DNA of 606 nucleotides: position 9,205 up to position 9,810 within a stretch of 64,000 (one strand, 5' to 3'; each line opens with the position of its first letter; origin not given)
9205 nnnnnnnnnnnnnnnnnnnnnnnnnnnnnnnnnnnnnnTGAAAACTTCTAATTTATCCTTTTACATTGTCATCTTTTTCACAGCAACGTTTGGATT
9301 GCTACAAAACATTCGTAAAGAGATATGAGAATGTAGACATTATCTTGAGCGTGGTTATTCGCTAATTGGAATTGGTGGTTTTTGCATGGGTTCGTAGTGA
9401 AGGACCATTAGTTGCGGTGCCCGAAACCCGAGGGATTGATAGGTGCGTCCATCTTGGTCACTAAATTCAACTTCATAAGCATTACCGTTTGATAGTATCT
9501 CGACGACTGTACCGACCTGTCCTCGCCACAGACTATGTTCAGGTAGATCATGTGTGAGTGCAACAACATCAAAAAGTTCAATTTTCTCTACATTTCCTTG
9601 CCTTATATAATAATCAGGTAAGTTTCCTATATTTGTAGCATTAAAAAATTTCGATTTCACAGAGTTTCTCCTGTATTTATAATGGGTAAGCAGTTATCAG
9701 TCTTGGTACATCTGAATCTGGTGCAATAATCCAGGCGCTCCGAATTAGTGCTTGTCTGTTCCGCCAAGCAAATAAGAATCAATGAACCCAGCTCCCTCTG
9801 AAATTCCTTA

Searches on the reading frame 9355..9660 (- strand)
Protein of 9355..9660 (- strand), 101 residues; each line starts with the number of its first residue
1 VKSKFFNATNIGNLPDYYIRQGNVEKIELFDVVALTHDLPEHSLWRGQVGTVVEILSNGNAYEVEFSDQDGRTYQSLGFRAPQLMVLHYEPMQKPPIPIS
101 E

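Call 27: search_protein_families(library=pfam, proteins=[window:9355-9660:-], max_evalue=0.0001)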
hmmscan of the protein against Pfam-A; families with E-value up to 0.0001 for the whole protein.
window:9355-9660:- (101 aa): 1 family
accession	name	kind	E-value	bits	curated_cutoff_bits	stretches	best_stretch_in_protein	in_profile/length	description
PF16277.11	DUF4926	-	2.2e-26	91.5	29.1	1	29-86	1-57/57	Domain of unknown function (DUF4926)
